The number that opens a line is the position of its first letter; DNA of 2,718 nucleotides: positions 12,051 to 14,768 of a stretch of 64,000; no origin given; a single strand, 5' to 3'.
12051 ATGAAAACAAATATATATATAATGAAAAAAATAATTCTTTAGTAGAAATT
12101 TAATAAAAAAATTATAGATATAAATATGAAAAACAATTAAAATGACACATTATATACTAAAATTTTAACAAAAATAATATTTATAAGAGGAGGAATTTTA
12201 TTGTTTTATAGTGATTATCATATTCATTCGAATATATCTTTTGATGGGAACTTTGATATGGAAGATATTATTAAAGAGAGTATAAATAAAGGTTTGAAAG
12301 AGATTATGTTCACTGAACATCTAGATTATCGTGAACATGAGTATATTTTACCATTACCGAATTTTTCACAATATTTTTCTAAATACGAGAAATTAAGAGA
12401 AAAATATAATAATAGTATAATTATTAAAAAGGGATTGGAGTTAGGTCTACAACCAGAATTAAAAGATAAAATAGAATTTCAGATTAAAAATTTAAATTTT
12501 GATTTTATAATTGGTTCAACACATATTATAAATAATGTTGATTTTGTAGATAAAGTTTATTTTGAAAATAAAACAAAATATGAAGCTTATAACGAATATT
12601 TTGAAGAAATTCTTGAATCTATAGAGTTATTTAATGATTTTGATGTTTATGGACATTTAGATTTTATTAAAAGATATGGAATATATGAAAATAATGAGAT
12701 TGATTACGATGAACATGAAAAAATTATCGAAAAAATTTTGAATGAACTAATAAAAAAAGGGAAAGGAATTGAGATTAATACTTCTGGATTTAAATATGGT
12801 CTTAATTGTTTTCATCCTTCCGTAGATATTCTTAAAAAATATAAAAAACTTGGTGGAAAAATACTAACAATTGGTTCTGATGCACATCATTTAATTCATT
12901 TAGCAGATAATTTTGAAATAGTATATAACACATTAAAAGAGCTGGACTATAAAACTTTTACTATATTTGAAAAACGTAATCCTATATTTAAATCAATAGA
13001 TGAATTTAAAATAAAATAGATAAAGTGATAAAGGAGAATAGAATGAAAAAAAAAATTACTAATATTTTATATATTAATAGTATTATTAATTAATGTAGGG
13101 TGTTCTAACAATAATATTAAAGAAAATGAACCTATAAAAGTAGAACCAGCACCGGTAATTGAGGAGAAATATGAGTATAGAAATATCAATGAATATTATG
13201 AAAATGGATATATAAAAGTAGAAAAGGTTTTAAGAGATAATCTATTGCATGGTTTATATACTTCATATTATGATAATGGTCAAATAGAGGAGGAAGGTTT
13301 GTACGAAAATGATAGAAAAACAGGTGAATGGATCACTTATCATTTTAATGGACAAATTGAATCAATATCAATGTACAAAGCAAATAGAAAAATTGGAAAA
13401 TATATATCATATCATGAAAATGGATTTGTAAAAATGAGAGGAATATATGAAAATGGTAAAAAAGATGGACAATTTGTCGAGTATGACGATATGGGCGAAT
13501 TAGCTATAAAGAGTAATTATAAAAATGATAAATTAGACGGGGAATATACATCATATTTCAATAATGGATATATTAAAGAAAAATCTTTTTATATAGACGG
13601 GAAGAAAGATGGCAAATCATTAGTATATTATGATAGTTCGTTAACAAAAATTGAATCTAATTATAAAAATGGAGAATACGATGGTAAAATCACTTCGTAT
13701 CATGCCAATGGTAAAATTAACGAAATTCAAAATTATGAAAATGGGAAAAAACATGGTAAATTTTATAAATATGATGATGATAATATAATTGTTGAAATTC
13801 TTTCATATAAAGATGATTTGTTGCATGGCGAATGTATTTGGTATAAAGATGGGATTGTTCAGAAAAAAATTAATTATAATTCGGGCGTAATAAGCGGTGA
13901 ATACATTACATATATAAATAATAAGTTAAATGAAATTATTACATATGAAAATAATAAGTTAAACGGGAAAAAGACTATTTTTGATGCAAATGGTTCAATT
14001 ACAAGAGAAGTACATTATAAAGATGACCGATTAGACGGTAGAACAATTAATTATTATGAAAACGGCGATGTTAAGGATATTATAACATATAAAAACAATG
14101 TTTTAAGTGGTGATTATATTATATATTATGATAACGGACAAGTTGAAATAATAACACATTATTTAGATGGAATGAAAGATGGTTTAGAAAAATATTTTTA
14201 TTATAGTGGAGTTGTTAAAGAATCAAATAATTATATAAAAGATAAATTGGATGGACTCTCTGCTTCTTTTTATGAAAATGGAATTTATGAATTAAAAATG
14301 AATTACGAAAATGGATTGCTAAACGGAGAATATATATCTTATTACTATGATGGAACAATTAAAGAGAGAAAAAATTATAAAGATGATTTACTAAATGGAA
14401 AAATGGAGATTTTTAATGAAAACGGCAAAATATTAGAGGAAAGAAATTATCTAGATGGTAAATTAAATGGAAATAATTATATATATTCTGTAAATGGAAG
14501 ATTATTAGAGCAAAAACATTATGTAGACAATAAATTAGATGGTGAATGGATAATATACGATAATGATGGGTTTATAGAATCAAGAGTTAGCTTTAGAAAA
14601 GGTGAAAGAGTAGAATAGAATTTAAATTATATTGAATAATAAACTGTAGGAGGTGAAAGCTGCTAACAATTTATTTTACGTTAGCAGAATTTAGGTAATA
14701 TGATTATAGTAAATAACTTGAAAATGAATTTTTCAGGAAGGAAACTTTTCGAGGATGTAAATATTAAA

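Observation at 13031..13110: A10 tract directly after the start codon frameshifts a MORN-repeat lipoprotein gene (candidate phase-variable switch)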

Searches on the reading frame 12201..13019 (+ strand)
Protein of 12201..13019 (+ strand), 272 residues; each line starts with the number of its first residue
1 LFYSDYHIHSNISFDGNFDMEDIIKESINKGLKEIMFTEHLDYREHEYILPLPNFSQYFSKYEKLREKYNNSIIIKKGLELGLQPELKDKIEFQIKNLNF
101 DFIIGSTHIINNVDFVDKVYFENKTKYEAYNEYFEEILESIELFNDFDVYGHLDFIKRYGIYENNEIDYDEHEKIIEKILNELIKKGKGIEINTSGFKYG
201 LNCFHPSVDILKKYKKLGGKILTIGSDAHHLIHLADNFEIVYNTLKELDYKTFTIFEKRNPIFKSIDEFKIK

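Call 18: find_encoding_contigs(protein=window:12201-13019:+, flank=3000, max_places=10)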
Protein window:12201-13019:+ (272 aa): 19 contigs read that carry it; 10 places shown.
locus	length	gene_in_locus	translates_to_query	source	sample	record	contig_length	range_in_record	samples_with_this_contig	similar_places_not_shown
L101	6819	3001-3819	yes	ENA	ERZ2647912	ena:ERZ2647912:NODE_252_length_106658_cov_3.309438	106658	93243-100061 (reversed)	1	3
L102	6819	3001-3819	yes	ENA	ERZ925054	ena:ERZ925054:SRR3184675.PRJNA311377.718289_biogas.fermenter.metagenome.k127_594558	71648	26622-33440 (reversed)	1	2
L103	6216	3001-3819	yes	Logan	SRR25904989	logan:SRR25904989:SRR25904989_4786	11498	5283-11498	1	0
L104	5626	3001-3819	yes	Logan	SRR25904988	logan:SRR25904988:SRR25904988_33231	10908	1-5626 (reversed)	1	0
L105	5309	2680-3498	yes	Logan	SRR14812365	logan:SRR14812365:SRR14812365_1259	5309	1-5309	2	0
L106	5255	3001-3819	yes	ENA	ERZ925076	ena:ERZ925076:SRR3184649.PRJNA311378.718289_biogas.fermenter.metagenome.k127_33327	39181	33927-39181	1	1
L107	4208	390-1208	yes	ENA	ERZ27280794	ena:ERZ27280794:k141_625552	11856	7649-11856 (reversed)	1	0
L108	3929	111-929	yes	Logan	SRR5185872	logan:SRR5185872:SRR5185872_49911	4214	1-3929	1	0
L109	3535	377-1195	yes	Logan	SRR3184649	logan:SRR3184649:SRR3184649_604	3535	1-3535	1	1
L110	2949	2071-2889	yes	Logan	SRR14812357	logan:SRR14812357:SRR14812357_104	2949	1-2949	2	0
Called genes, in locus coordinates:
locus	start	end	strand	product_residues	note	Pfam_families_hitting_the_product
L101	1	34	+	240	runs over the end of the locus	PF02811:PHP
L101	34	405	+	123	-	PF02152:FolB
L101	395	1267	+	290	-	PF01288:HPPK, PF04463:2-thiour_desulf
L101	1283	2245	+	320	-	PF01368:DHH, PF02272:DHHA1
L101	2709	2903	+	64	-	PF14056:DUF4250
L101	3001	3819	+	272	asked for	PF02811:PHP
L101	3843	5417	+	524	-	-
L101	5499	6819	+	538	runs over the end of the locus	PF00005:ABC_tran, PF02463:SMC_N (faint), PF13304:AAA_21 (faint), PF12848:ABC_tran_Xtn, PF00005:ABC_tran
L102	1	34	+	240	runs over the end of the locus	PF02811:PHP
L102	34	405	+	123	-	PF02152:FolB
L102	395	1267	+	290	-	PF01288:HPPK, PF04463:2-thiour_desulf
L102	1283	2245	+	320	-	PF01368:DHH, PF02272:DHHA1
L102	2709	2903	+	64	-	PF14056:DUF4250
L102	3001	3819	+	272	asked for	PF02811:PHP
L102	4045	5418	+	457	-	-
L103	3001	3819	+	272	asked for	PF02811:PHP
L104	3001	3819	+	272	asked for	PF02811:PHP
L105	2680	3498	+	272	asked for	PF02811:PHP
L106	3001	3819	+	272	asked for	PF02811:PHP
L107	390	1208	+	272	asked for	PF02811:PHP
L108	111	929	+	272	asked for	PF02811:PHP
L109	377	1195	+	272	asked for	PF02811:PHP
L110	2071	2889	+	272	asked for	PF02811:PHP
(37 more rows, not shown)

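Call 44: search_protein_families(library=ncbifam, proteins=[window:12201-13019:+], max_evalue=0.001)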
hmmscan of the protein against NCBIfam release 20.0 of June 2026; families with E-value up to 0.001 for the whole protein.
window:12201-13019:+ (272 aa): 8 families
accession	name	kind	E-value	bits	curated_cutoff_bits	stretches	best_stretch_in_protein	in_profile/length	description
NF004086.0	PRK05588.1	equivalog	1.4e-54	185.8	321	1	5-260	3-250/255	histidinol phosphate phosphatase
TIGR01856.1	hisJ_fam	subfamily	5.1e-51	173.8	90.2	1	5-238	2-247/252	histidinol-phosphatase HisJ family protein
NF005597.0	PRK07329.1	equivalog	1.1e-35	123.4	303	1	1-260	1-252/257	hypothetical protein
NF005596.0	PRK07328.1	subfamily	8.1e-34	117.2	202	1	4-262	4-264/269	histidinol-phosphatase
NF005996.1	PRK08123.1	equivalog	1.2e-20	73.9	133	1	5-240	2-260/262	histidinol-phosphatase HisJ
NF005235.0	PRK06740.1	equivalog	1e-16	61.3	442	1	57-268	123-333/335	histidinol phosphate phosphatase domain-containing protein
NF006702.0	PRK09248.1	domain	1.2e-09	38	264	1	2-258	3-223/246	PHP domain-containing protein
NF006375.0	PRK08609.1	equivalog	2.3e-07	29.8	426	1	4-109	337-439/571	DNA polymerase/3'-5' exonuclease PolX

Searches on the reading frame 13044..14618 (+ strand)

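Call 4: find_homologous_proteins(query=window:13044-14615:+)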
Query seq(524 aa) (524 aa): 2514 proteins with E <= 0.001 among 8000 candidates; the best 120 are listed.
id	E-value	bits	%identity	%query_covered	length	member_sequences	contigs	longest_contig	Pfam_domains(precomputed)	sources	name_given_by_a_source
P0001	1.4e-66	244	26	90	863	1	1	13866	PF07661.20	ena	-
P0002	2.8e-66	243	27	91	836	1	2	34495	PF07661.20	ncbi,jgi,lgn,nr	ncbi:MAG: toxin-antitoxin system YwqK family antitoxin [Chlamydiae bacterium]|nr:toxin-antitoxin sys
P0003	2.9e-66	243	25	94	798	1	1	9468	PF07661.20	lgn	-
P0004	7.4e-62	228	24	88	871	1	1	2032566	PF07202.19,PF07661.20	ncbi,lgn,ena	-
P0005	1.9e-61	227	28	88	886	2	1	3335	PF07661.20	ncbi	-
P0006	7.4e-61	225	27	77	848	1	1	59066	PF07661.20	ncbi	-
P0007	2.3e-60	223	29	88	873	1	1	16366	PF07661.20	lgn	-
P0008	1.0e-59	221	26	91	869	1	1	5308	PF07661.20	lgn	-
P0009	1.7e-59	221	27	88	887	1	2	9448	PF07202.19,PF07661.20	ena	-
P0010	2.5e-58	217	27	86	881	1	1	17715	PF07661.20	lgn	-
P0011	3.1e-58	216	27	81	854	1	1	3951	PF07661.20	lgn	-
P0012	2.2e-57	214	27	92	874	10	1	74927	PF07661.20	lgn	-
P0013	6.1e-57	212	23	85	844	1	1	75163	PF07661.20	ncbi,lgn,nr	ncbi:MAG: hypothetical protein JHC93_00785 [Parachlamydiales bacterium]|nr:hypothetical protein [Par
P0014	1.3e-56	211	26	88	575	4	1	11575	PF07661.20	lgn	-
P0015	6.2e-56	209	26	85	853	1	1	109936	PF07661.20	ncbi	-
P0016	1.3e-55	208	26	86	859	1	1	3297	PF07661.20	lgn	-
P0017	1.8e-55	207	26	88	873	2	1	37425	PF07661.20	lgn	-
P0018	5.7e-55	206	24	85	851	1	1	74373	PF07661.20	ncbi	-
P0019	2.7e-54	203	25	88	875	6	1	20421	PF07661.20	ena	-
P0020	7.1e-53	199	24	89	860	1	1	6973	PF07661.20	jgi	-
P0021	1.6e-52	198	27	88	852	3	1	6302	PF07661.20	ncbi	-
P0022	5.2e-52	196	24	91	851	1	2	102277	PF07661.20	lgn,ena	-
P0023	6.0e-52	196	24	87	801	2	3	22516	PF07661.20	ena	-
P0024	9.1e-52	195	24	88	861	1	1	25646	PF07661.20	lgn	-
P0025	8.8e-50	188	24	90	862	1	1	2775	PF01476.27,PF07661.20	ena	-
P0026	1.1e-48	185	23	88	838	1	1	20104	PF01476.27,PF07661.20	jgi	-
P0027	1.3e-48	185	23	90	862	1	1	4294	PF01476.27,PF07661.20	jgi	-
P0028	2.2e-48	184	24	90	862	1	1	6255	PF01476.27,PF07661.20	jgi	jgi:antitoxin component YwqK of YwqJK toxin-antitoxin module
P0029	2.8e-48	183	32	86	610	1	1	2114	PF07661.20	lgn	-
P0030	3.0e-48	183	24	88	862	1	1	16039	PF01476.27,PF07661.20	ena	-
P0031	5.7e-48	182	24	90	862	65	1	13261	PF01476.27,PF07661.20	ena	-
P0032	7.4e-48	182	25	90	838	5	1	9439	PF01476.27,PF07661.20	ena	-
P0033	8.1e-48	182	24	88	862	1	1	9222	PF01476.27,PF07661.20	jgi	-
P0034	1.2e-47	181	24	88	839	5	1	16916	PF01476.27,PF07661.20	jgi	-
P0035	1.4e-47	181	23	90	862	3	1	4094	PF01476.27,PF07661.20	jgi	-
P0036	1.4e-47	181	24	86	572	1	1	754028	PF07661.20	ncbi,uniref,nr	ncbi:toxin-antitoxin system YwqK family antitoxin [Brumimicrobium aurantiacum]|uniref:Toxin-antitoxi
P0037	2.4e-47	180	23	90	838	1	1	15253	PF01476.27,PF07661.20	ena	-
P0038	4.1e-47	180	25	90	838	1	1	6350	PF01476.27,PF07661.20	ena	-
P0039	5.1e-47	179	32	89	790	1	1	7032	PF07661.20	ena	-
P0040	6.7e-47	179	24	88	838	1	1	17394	PF01476.27,PF07661.20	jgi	-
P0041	8.4e-47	179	27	79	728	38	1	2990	PF07661.20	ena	-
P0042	9.8e-47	178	23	90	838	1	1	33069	PF01476.27,PF07661.20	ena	-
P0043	9.8e-47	178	25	93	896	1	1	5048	PF07661.20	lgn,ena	-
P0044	1.0e-46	178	24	87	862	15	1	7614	PF01476.27,PF07661.20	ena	-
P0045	1.7e-46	178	23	90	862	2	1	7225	PF01476.27,PF07661.20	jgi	-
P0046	2.7e-46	177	25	90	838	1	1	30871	PF01476.27,PF07661.20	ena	-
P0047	3.5e-46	177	29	85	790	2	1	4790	PF07661.20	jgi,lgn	jgi:antitoxin component YwqK of YwqJK toxin-antitoxin module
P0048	4.9e-46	176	25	90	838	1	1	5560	PF01476.27,PF07661.20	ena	-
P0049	7.2e-46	176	27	89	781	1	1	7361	PF07661.20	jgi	-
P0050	7.9e-46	175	25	90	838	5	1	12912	PF01476.27,PF07661.20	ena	-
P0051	8.1e-46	175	23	88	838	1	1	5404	PF01476.27,PF07661.20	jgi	-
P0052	1.1e-45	175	24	90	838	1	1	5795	PF01476.27,PF07661.20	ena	-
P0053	1.1e-45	175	25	93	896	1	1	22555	PF07661.20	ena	-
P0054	1.3e-45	175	25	90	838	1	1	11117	PF01476.27,PF07661.20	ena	-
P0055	2.0e-45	174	24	90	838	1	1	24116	PF01476.27,PF07661.20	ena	-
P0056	2.6e-45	174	30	85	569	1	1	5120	PF07661.20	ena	-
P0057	2.8e-45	174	27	80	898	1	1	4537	PF07661.20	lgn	-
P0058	3.0e-45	174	23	88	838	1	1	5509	PF01476.27,PF07661.20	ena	-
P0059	3.7e-45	173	24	90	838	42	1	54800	PF01476.27,PF07661.20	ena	-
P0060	8.4e-45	172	29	87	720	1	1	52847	PF07661.20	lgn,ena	-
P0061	2.6e-44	170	24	89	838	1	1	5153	PF01476.27,PF07661.20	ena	-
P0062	2.9e-44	170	29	66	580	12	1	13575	PF07661.20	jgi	-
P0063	3.0e-44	170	28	86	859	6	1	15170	PF07661.20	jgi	-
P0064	5.2e-44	169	22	90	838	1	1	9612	PF01476.27,PF07661.20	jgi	-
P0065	5.5e-44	169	23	90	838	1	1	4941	PF01476.27,PF07661.20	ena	-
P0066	7.5e-44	169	26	93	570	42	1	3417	PF07661.20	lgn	-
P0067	3.9e-43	167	24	90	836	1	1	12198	PF01476.27,PF07661.20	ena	-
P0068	6.0e-43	166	28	86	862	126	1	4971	PF01476.27,PF07661.20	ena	-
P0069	1.6e-42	165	24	90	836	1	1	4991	PF01476.27,PF07661.20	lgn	-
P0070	4.4e-42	163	28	91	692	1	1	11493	PF01476.27,PF07661.20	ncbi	ncbi:MAG: LysM peptidoglycan-binding domain-containing protein [Flavobacterium sp.]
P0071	6.8e-42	162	27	87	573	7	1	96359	PF07661.20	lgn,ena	-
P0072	1.0e-41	162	38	39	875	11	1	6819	PF07661.20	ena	-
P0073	1.6e-41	161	29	87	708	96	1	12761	PF07661.20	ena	-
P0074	1.7e-41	161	28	76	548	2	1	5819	PF07661.20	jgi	jgi:antitoxin component YwqK of YwqJK toxin-antitoxin module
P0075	1.9e-41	161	26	91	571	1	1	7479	PF07661.20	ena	-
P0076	2.4e-41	161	25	90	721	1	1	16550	PF01476.27,PF07661.20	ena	-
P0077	2.6e-41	161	26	91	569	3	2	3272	PF07661.20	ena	-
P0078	2.6e-41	161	28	72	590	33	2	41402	PF07661.20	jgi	-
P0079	3.0e-41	160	30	64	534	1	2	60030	PF07661.20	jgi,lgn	jgi:antitoxin component YwqK of YwqJK toxin-antitoxin module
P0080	4.7e-41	160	26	85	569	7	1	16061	PF07661.20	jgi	jgi:antitoxin component YwqK of YwqJK toxin-antitoxin module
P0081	6.2e-41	159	27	81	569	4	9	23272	PF07661.20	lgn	-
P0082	7.6e-41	159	29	85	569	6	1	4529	PF07661.20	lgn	-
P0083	2.6e-40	157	23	98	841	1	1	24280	PF07661.20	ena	-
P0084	3.4e-40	157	26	90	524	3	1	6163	PF07661.20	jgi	jgi:antitoxin component YwqK of YwqJK toxin-antitoxin module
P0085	3.7e-40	157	31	81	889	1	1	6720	PF00350.30,PF07661.20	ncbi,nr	ncbi:MAG: dynamin family protein, partial [Fusobacteriaceae bacterium]|nr:dynamin family protein [Fu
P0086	5.0e-40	156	26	87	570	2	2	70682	PF07661.20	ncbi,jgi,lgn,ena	-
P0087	8.4e-40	156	29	90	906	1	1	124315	PF14559.13,PF13431.13,PF00515.35,PF13424.13,PF13432.13,PF13428.13,PF13181.13,PF07661.20,PF07719.24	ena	-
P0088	1.0e-39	155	26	93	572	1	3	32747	PF07661.20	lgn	-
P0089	1.1e-39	155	27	81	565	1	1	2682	PF07661.20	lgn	-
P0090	1.5e-39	155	28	90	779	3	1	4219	PF07661.20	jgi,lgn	jgi:antitoxin component YwqK of YwqJK toxin-antitoxin module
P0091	1.7e-39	155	31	82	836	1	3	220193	PF00959.25,PF07661.20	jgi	jgi:uncharacterized protein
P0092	4.0e-39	153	27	90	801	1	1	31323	PF01476.27,PF07661.20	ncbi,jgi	-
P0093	4.1e-39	153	26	81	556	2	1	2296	PF07661.20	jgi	jgi:uncharacterized protein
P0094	7.7e-39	152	25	85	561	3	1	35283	PF07661.20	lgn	-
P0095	8.1e-39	152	26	85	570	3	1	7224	PF07661.20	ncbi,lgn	-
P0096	1.0e-38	152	33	38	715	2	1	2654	PF07661.20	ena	-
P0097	1.7e-38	151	35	37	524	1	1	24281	PF07661.20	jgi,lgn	jgi:antitoxin component YwqK of YwqJK toxin-antitoxin module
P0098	1.8e-38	151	29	75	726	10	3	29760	PF01501.27,PF07661.20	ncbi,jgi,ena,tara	tara:strand:- start:1020 stop:3200 length:2181 start_codon:yes stop_codon:yes gene_type:complete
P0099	1.9e-38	151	27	88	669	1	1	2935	PF07661.20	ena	-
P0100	2.5e-38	151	26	79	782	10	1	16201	PF07661.20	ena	-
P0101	3.3e-38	150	26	98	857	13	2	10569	PF01476.27,PF07661.20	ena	-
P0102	5.7e-38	149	29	89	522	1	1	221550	PF07661.20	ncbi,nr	ncbi:MAG: toxin-antitoxin system YwqK family antitoxin [Bacteroidetes bacterium]|nr:toxin-antitoxin 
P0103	1.0e-37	149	26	81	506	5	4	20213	PF07661.20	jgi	jgi:antitoxin component YwqK of YwqJK toxin-antitoxin module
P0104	1.5e-37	148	27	84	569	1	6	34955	PF07661.20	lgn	-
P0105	3.2e-37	147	26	81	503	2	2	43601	PF07661.20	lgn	-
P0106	3.6e-37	147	24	99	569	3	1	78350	PF07661.20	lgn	-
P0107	4.0e-37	147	27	84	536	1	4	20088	PF07661.20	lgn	-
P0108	4.9e-37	146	24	86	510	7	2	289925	PF07661.20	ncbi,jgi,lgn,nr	ncbi:MAG: toxin-antitoxin system YwqK family antitoxin [Bacteroidia bacterium]|jgi:antitoxin compone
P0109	7.8e-37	146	26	93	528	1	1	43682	PF07661.20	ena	-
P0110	1.1e-36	145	26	83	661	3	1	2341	PF07661.20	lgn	-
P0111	1.2e-36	145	26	85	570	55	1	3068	PF07661.20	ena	-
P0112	1.4e-36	145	29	93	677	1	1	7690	PF07661.20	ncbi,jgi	jgi:antitoxin component YwqK of YwqJK toxin-antitoxin module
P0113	1.6e-36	145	23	74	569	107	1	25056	PF07661.20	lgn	-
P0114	1.9e-36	144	27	82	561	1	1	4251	PF07661.20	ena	-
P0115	1.9e-36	144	26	98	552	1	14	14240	PF07661.20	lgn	-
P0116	2.2e-36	144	27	77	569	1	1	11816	PF07661.20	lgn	-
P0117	4.0e-36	143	25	94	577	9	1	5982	PF07661.20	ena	-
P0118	4.2e-36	143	24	77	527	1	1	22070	PF07661.20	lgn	-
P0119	4.3e-36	143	29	85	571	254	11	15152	PF07661.20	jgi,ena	-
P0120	4.8e-36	143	29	90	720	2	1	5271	PF00515.35,PF07661.20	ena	-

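Call 5: search_protein_families(library=pfam, proteins=[window:13044-14615:+], max_evalue=0.01)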
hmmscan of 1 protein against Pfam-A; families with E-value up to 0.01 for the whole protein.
seq(524 aa): 1 family
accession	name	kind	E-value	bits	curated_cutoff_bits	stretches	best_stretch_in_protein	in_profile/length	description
PF07661.19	MORN_2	-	2.2e-44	144.6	29.6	5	68-89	1-22/22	MORN repeat variant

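Call 7: find_encoding_contigs(protein=window:13245-14618:+, flank=6000, max_places=10)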
Protein window:13245-14618:+ (457 aa): no gene with exactly this product is on record in the collection.

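Call 44: search_protein_families(library=ncbifam, proteins=[window:13044-14615:+], max_evalue=0.001)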
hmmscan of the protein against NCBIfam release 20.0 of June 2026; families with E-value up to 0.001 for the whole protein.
seq(524 aa): 1 family
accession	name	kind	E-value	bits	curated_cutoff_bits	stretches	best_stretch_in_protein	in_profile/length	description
NF033566.1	adhes_LIC20035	equivalog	5.9e-32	111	250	6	389-469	175-260/434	LIC20035 family adhesin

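Call 45: search_solved_structures(query=window:13101-14615:+, max_evalue=0.001)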
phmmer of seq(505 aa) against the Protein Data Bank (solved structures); distinct sequences matched with E-value up to 0.001: 2.
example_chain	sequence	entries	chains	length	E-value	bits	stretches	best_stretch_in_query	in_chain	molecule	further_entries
1h3i_A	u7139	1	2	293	1.5e-05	27.7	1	414-496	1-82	HISTONE H3 LYSINE 4 SPECIFIC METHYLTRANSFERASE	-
1mt6_A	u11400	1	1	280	9.3e-05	25.1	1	426-496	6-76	SET9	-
